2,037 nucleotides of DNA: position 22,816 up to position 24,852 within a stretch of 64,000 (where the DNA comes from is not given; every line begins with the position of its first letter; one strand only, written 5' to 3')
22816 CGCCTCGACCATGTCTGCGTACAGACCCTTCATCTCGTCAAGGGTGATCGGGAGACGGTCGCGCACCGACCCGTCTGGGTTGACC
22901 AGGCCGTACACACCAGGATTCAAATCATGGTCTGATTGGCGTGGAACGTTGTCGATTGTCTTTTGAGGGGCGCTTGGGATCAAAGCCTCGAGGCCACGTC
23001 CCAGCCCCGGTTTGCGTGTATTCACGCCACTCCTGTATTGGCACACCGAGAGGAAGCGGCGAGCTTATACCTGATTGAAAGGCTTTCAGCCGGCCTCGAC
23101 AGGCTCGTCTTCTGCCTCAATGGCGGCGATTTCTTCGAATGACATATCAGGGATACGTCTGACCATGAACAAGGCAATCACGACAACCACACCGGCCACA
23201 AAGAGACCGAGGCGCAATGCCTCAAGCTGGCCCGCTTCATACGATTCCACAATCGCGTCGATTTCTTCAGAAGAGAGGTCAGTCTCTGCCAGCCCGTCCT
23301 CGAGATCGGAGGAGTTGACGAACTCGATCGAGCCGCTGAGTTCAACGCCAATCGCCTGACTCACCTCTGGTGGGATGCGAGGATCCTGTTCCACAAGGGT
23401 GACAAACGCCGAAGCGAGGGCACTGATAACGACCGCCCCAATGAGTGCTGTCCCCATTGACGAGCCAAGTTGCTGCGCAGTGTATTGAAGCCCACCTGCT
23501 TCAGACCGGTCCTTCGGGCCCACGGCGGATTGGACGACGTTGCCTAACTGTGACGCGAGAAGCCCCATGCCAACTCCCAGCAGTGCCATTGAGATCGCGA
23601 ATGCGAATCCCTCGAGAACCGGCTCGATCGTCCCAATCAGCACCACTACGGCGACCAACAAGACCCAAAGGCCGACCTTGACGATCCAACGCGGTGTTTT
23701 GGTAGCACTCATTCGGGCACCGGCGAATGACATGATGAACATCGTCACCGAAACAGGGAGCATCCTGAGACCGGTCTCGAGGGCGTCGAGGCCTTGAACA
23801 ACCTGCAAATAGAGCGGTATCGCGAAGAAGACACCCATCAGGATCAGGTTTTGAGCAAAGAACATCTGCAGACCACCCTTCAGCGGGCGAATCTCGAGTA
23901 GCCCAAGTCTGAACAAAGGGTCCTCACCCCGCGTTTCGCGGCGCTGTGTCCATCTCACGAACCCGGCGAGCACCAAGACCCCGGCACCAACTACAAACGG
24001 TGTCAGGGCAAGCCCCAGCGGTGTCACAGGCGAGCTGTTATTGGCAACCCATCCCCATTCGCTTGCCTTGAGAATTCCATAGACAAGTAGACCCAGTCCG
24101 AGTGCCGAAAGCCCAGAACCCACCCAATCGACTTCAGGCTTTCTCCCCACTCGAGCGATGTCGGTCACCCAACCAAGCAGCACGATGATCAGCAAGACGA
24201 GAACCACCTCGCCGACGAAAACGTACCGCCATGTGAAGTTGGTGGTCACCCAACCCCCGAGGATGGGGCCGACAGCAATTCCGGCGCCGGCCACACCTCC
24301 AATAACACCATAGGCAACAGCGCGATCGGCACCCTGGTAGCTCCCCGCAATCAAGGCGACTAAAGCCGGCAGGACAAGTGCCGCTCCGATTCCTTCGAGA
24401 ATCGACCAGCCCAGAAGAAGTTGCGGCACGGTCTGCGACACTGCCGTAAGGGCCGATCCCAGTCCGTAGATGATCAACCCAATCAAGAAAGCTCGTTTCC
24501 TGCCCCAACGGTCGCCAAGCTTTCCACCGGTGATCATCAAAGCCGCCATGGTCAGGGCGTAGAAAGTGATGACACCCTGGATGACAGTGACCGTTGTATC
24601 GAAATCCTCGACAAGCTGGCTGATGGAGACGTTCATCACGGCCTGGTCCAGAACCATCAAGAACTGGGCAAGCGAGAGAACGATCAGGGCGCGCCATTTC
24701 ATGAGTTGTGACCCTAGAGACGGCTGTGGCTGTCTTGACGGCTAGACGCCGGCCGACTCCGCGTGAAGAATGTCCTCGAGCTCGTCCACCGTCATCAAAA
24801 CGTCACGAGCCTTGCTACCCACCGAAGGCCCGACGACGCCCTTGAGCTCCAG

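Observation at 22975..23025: Canonical ParB N-terminal ParA-interaction peptide (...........) at the N-terminus of the 2-oxoacid dehydrogenase E1alpha subunit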

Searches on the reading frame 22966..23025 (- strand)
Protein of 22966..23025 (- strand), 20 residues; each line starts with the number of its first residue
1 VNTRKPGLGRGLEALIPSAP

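Call 36: search_solved_structures(query=A2, max_evalue=10, show_alignments=5)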
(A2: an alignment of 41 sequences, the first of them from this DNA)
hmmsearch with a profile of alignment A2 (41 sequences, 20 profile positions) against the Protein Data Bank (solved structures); distinct sequences matched with E-value up to 10: 1.
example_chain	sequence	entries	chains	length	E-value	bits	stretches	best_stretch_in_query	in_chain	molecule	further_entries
1vz0_A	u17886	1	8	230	6.2e-05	25.7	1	3-19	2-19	Chromosome-partitioning protein Spo0J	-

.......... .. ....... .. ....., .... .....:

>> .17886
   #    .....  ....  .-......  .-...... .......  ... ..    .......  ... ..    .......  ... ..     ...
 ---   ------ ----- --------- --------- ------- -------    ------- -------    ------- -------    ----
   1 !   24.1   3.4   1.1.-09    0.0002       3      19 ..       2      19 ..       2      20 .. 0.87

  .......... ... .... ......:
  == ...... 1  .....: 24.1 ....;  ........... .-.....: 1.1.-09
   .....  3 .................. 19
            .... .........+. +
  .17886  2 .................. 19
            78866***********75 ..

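Call 37: find_related_loci(query=A2, collection=metagenome_contigs, flank=4000)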
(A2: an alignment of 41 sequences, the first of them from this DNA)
Query A2 (20 aa) in metagenome_contigs; peptide patterns used: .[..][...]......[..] (x = any residue, [..] = any of these).
600 stretches matched a pattern (row limit reached: there are more); 124 encode a relative of the query (tblastn E <= 1e-3); the best 80 are kept; 80 distinct loci.
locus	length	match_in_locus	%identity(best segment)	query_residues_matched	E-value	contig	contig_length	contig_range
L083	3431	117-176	90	1-20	4e-8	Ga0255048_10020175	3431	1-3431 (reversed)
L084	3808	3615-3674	80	1-20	4e-7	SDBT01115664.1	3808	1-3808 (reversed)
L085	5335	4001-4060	80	1-20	7e-7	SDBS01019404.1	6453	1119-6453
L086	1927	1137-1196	70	1-20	2e-6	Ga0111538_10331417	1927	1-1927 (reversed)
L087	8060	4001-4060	70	1-20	3e-6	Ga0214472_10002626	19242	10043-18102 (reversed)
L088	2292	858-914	79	1-19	4e-6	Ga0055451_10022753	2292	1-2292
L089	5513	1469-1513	100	4-18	4e-6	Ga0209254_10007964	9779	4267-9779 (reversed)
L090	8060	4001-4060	70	1-20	5e-6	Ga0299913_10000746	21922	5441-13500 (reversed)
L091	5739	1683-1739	79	1-19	5e-6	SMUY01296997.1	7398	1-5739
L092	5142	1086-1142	79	1-19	5e-6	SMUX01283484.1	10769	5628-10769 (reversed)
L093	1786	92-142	88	1-17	6e-6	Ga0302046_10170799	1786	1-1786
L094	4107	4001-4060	70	1-20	7e-6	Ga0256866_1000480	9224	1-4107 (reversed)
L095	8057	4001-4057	79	1-19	7e-6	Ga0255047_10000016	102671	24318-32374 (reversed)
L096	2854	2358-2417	75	1-20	9e-6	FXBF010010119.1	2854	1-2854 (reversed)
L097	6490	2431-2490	70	1-20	9e-6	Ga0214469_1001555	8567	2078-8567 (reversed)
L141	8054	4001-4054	78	1-18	3e-5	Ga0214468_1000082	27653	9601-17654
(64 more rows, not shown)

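Call 42: find_homologous_proteins(query=L141:3998-6145:+, max_evalue=1e-30)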
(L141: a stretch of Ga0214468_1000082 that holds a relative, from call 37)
Query L141:3998-6145:+ (716 aa): 4410 proteins with E <= 1e-30 among 8000 candidates; the best 120 are listed.
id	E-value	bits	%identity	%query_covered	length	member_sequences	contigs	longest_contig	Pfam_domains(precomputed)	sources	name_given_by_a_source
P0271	0.0e+0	1579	97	100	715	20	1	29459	PF00676.26,PF02780.26,PF02779.30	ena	-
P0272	0.0e+0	1470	90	100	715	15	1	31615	PF00676.26,PF02780.26,PF02779.30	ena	-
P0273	0.0e+0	1455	91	98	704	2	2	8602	PF00676.26,PF02780.26,PF02779.30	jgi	jgi:2-oxoisovalerate dehydrogenase E1 component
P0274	0.0e+0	1453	89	100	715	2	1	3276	PF00676.26,PF02780.26,PF02779.30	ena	-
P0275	0.0e+0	1452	91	98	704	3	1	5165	PF00676.26,PF02780.26,PF02779.30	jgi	jgi:2-oxoisovalerate dehydrogenase E1 component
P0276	0.0e+0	1449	89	100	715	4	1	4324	PF00676.26,PF02780.26,PF02779.30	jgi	jgi:2-oxoisovalerate dehydrogenase E1 component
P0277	0.0e+0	1437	91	97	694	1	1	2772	PF00676.26,PF02780.26,PF02779.30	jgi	jgi:2-oxoisovalerate dehydrogenase E1 component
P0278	0.0e+0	1431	87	100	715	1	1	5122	PF00676.26,PF02780.26,PF02779.30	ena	-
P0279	0.0e+0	1420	90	97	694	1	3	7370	PF00676.26,PF02780.26,PF02779.30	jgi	jgi:2-oxoisovalerate dehydrogenase E1 component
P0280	0.0e+0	1419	90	97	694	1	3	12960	PF00676.26,PF02780.26,PF02779.30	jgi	jgi:2-oxoisovalerate dehydrogenase E1 component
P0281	0.0e+0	1419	90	97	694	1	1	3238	PF00676.26,PF02780.26,PF02779.30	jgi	jgi:2-oxoisovalerate dehydrogenase E1 component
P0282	0.0e+0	1419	90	97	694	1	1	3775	PF00676.26,PF02780.26,PF02779.30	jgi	jgi:2-oxoisovalerate dehydrogenase E1 component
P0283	0.0e+0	1418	90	97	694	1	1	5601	PF00676.26,PF02780.26,PF02779.30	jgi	jgi:2-oxoisovalerate dehydrogenase E1 component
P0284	0.0e+0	1417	87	100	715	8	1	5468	PF00676.26,PF02780.26,PF02779.30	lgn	-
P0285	0.0e+0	1415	87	100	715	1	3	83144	PF00676.26,PF02780.26,PF02779.30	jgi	jgi:2-oxoisovalerate dehydrogenase E1 component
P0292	0.0e+0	1390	88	97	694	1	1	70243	PF00676.26,PF02780.26,PF02779.30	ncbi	ncbi:MAG: pyruvate dehydrogenase (acetyl-transferring) E1 component subunit alpha [Acidimicrobiia ba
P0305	0.0e+0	1359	86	96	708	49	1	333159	PF00676.26,PF02780.26,PF02779.30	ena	-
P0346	0.0e+0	1323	81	99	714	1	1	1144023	PF00676.26,PF02780.26,PF02779.30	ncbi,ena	-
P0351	0.0e+0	1320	81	100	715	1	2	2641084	PF00676.26,PF02780.26,PF02779.30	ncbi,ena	-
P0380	0.0e+0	1297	82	96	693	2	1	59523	PF00676.26,PF02780.26,PF02779.30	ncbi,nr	ncbi:MAG TPA: pyruvate dehydrogenase (acetyl-transferring) E1 component subunit alpha [Acidimicrobii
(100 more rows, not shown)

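Call 52: find_encoding_contigs(protein=P0351, flank=10000, max_places=1)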
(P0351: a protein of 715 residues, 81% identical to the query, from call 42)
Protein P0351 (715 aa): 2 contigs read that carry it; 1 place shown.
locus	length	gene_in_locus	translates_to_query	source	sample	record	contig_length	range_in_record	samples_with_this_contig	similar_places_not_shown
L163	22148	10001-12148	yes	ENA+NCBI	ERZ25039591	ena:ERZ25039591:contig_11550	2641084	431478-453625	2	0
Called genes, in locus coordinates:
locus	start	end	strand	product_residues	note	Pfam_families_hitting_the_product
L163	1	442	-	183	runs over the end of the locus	-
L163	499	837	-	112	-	-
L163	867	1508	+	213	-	PF01128:IspD, PF12804:NTP_transf_3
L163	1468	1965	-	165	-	PF00583:Acetyltransf_1, PF13508:Acetyltransf_7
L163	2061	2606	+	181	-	PF12840:HTH_20, PF01022:HTH_5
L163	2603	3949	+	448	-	PF05977:MFS_3, PF07690:MFS_1, PF13347:MFS_2 (faint)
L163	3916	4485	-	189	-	-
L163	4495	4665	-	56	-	PF03009:GDPD, PF13653:GDPD_2 (weak)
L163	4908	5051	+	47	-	-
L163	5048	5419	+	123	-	-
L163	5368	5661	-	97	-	PF00216:Bac_DNA_binding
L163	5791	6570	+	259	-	PF00378:ECH_1, PF16113:ECH_2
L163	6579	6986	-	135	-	PF11578:DUF3237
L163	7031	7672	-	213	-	PF00156:Pribosyltran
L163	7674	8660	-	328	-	PF01636:APH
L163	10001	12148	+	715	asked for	PF00676:E1_dh, PF02779:Transket_pyr, PF02780:Transketolase_C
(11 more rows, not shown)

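Call 53: search_protein_families(library=pfam, proteins=[L141:3998-6145:+, L141:6207-6737:+, L141:6947-7882:+, L141:2706-3416:+, L141:3423-3947:+], max_evalue=0.01)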
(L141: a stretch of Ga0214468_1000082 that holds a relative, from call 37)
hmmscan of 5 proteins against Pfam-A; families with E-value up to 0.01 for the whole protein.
L141:3998-6145:+ (716 aa): 3 families
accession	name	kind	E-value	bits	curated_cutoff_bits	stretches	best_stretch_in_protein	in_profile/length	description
PF00676.26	E1_dh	-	1.9e-87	293.5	22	1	55-341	1-296/300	Dehydrogenase E1 component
PF02779.29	Transket_pyr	-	3.2e-41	141.3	27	1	397-572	2-173/174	Transketolase, pyrimidine binding domain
PF02780.25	Transketolase_C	-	3.4e-31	108.1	25.9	1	588-706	1-124/124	Transketolase, C-terminal domain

L141:6207-6737:+ (177 aa): 0 families

L141:6947-7882:+ (312 aa): 2 families
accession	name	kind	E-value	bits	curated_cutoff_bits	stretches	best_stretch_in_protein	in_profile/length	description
PF00300.27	His_Phos_1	-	6.7e-22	78.5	21.7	2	161-238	1-79/194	Histidine phosphatase superfamily (branch 1)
PF00293.34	NUDIX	-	2e-19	70.4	21.1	1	26-147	4-131/134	NUDIX domain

L141:2706-3416:+ (237 aa): 0 families

L141:3423-3947:+ (175 aa): 0 families

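Call 57: find_homologous_proteins(query=L087:4001-4846:+, max_evalue=1e-20)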
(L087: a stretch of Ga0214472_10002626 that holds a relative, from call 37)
Query L087:4001-4846:+ (282 aa): 7991 proteins with E <= 1e-20 among 8000 candidates; the best 120 are listed.
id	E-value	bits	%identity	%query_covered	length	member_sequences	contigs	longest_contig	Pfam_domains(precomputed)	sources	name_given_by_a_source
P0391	2.1e-166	570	93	100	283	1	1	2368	PF01381.29,PF17762.9,PF23552.3,PF02195.27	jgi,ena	-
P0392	9.6e-163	558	92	100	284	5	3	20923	PF17762.9,PF08535.16,PF23552.3,PF02195.27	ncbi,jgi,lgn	-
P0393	1.8e-162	557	92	100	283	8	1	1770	PF01381.29,PF17762.9,PF23552.3,PF02195.27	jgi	jgi:ParB family chromosome partitioning protein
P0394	4.2e-162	556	91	100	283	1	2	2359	PF01978.26,PF17762.9,PF23552.3,PF02195.27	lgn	-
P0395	1.7e-161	554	92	100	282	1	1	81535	PF17762.9,PF23552.3,PF02195.27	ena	-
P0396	2.4e-161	554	90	100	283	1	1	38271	PF17762.9,PF23552.3,PF02195.27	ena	-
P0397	1.1e-160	551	90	100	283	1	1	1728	PF17762.9,PF23552.3,PF02195.27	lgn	-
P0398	7.1e-158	542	88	100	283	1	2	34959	PF17762.9,PF23552.3,PF02195.27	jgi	jgi:ParB family chromosome partitioning protein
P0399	8.8e-156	535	88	100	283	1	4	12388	PF17762.9,PF23552.3,PF02195.27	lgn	-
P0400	6.9e-154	529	87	100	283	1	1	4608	PF17762.9,PF23552.3,PF02195.27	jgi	jgi:ParB family transcriptional regulator, chromosome partitioning protein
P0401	1.6e-152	525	86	100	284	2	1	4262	PF17762.9,PF23552.3,PF02195.27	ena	-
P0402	3.1e-151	520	87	100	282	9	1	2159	PF17762.9,PF23552.3,PF02195.27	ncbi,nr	ncbi:MAG TPA: ParB/RepB/Spo0J family partition protein [Acidimicrobiia bacterium]|nr:ParB/RepB/Spo0J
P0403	3.3e-151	520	87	100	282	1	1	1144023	PF17762.9,PF23552.3,PF02195.27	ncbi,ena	-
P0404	5.1e-151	520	85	100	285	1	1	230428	PF01381.29,PF17762.9,PF23552.3,PF02195.27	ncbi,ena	-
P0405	1.0e-150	519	85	100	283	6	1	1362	PF17762.9,PF23552.3,PF02195.27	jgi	-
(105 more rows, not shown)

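Call 59: find_encoding_contigs(protein=P0403, flank=6000, max_places=1)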
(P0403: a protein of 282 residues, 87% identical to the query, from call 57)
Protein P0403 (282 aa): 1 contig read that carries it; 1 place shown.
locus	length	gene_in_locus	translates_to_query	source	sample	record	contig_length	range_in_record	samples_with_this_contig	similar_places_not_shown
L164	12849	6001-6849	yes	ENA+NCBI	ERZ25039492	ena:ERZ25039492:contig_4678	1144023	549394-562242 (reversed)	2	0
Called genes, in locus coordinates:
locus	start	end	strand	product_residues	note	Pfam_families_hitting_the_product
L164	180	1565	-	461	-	PF11638:DnaA_N (weak), PF00308:Bac_DnaA, PF01695:IstB_IS21 (weak), PF08299:Bac_DnaA_C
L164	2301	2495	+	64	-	PF00825:Ribonuclease_P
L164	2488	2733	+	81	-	PF01809:YidD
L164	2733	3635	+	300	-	PF02096:60KD_IMP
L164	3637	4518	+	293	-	PF14804:Jag_N, PF01424:R3H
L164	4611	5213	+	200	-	PF02527:GidB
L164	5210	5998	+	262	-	PF00142:Fer4_NifH (weak), PF01656:CbiA, PF02374:ArsA_ATPase (faint), PF06564:CBP_BcsQ (weak), PF09140:MipZ, PF10609:ParA, PF13614:AAA_31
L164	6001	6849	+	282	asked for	PF02195:ParB_N, PF17762:HTH_ParB, PF23552:ParB_C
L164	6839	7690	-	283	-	PF01471:PG_binding_1, PF09374:PG_binding_3 (faint), PF01471:PG_binding_1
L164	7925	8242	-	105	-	PF00085:Thioredoxin, PF14595:Thioredoxin_9 (weak), PF13098:Thioredoxin_2, PF13905:Thioredoxin_8 (faint)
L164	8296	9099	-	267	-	PF07992:Pyr_redox_2, PF13738:Pyr_redox_3, PF00070:Pyr_redox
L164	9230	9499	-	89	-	-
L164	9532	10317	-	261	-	-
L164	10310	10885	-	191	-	PF04542:Sigma70_r2, PF08281:Sigma70_r4_2, PF04545:Sigma70_r4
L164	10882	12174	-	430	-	-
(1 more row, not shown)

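Call 60: find_encoding_contigs(protein=P0346, flank=6000, max_places=1)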
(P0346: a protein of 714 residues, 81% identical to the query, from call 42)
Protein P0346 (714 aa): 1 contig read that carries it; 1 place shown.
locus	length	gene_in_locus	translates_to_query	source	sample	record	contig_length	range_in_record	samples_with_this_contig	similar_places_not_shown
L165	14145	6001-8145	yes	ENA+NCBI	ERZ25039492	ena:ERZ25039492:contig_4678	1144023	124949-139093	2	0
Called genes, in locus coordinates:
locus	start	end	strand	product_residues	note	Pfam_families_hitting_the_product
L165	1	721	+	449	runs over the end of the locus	PF05977:MFS_3, PF07690:MFS_1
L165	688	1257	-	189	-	-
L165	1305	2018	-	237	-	PF03009:GDPD, PF13653:GDPD_2 (weak)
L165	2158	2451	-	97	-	PF00216:Bac_DNA_binding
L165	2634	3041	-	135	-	PF11578:DUF3237 (faint)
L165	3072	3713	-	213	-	PF00156:Pribosyltran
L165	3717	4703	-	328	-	PF01636:APH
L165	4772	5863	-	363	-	PF00155:Aminotran_1_2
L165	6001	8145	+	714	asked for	PF00676:E1_dh, PF02779:Transket_pyr, PF02780:Transketolase_C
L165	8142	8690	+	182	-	PF18306:LDcluster4, PF03641:Lysine_decarbox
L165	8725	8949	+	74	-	-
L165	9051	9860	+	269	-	PF00293:NUDIX, PF00300:His_Phos_1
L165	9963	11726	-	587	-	PF00664:ABC_membrane, PF00005:ABC_tran, PF01935:DUF87 (weak)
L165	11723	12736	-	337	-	PF00005:ABC_tran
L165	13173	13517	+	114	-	-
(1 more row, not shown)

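Call 63: find_encoding_contigs(protein=P0292, flank=1500, max_places=1)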
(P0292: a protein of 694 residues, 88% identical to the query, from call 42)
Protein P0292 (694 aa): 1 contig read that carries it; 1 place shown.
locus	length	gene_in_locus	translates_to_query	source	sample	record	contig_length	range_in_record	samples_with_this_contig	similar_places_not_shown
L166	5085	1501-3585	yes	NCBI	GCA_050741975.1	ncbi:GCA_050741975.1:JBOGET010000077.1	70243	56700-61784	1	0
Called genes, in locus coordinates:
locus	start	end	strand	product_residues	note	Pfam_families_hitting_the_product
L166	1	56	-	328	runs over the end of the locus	PF01636:APH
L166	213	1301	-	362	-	PF00155:Aminotran_1_2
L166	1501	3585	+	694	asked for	PF00676:E1_dh, PF02779:Transket_pyr, PF02780:Transketolase_C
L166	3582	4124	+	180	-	PF18306:LDcluster4, PF03641:Lysine_decarbox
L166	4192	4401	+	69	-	-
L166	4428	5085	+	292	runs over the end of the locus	PF00293:NUDIX, PF00300:His_Phos_1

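Call 64: find_encoding_contigs(protein=P0305, flank=1500, max_places=1)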
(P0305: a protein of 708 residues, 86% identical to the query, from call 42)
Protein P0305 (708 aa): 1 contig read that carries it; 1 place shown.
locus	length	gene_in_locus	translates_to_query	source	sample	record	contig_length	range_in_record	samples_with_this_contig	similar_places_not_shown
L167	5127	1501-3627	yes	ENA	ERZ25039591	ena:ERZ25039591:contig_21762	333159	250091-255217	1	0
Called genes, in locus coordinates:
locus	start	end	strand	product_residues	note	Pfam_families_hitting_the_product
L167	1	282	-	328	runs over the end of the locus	PF01636:APH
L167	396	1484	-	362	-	PF00155:Aminotran_1_2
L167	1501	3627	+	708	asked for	PF00676:E1_dh, PF02779:Transket_pyr, PF02780:Transketolase_C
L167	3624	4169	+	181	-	PF18306:LDcluster4, PF03641:Lysine_decarbox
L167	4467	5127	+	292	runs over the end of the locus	PF00293:NUDIX, PF00300:His_Phos_1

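Call 65: find_encoding_contigs(protein=P0380, flank=1500, max_places=1)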
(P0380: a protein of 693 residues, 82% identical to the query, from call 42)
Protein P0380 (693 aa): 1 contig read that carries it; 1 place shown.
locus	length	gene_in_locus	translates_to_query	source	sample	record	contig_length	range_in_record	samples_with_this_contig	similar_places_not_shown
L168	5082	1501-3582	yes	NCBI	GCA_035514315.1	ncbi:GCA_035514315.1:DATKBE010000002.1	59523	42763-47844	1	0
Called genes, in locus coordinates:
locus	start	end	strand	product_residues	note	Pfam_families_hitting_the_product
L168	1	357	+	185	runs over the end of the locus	PF00440:TetR_N, PF16859:TetR_C_11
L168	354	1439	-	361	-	PF00155:Aminotran_1_2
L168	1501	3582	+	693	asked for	PF00676:E1_dh, PF02779:Transket_pyr, PF02780:Transketolase_C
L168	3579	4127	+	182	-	PF18306:LDcluster4, PF03641:Lysine_decarbox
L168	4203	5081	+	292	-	PF00293:NUDIX, PF00300:His_Phos_1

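Call 88: predict_structure(alignment_id=A3)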
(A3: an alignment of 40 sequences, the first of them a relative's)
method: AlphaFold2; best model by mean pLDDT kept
length: 714 residues; sequences in the alignment: 40
mean_pLDDT: 70.3   pTM: 0.76
mean pLDDT of the five models: 70.3, 57.1, 53.4, 49.0, 42.5
residues with pLDDT >= 90: 79; 70-90: 357; 50-70: 140; < 50: 138
segments of 3 or more residues with pLDDT < 50: 1-25, 124-149, 206-220, 270-278, 337-341, 422-430, 511-531, 566-569, 654-656, 685-697
pLDDT, mean of each block of 10 residues (from residue 1): 28 34 50 79 82 88 72 54 79 88 69 67 43 31 37 84 86 64 70 82 50 35 59 75 89 82 72 44 66 78 87 84 80 55 56 74 75 80 68 87 90 88 44 75 79 78 86 62 66 63 73 43 44 69 87 83 58 85 85 94 83 94 85 88 90 60 79 78 51 47 91 89
secondary structure, 60 per line:
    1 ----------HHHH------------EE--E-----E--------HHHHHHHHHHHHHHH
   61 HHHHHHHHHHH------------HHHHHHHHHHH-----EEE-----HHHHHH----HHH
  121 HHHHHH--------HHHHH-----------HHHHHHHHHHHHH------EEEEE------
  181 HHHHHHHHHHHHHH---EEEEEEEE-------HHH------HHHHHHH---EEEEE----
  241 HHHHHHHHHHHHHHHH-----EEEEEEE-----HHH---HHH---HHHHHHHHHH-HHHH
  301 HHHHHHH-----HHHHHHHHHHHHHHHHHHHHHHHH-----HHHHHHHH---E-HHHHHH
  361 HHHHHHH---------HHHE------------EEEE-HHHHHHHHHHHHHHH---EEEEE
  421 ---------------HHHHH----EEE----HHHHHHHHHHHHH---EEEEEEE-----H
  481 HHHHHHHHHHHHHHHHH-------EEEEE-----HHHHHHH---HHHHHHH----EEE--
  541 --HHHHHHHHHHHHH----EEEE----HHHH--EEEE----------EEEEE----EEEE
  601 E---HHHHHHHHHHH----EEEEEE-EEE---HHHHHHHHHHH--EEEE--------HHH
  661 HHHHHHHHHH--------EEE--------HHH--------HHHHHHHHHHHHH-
elements in order (helices of 4 or more, strands of 3 or more residues): H11-14 H46-71 H84-94 E100-102 H108-113 H118-126 H135-139 H151-163 E170-174 H181-194 E198-205 H222-228 E232-236 H241-256 E262-268 H286-295 H297-307 H313-336 H342-349 H355-367 E393-396 H398-412 E416-420 H436-440 E445-447 H452-464 E468-474 H480-497 E505-509 H515-521 H525-531 E536-538 H543-555 E560-563 H568-571 E574-577 E588-592 E597-601 H605-615 E620-625 E627-629 H633-643 E646-649 H658-670 E679-681 H701-713

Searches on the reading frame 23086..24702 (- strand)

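Call 5: search_protein_families(library=pfam, proteins=[window:23086-24702:-])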
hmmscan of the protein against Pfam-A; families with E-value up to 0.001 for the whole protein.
window:23086-24702:- (538 aa): 2 families
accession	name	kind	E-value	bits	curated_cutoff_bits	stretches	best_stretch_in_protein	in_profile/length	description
PF07690.21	MFS_1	-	1.5e-49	169.2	33.4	1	9-418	1-347/347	Major Facilitator Superfamily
PF05977.19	MFS_3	-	0.00036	19.5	27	1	10-180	16-190/524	Transmembrane secretion effector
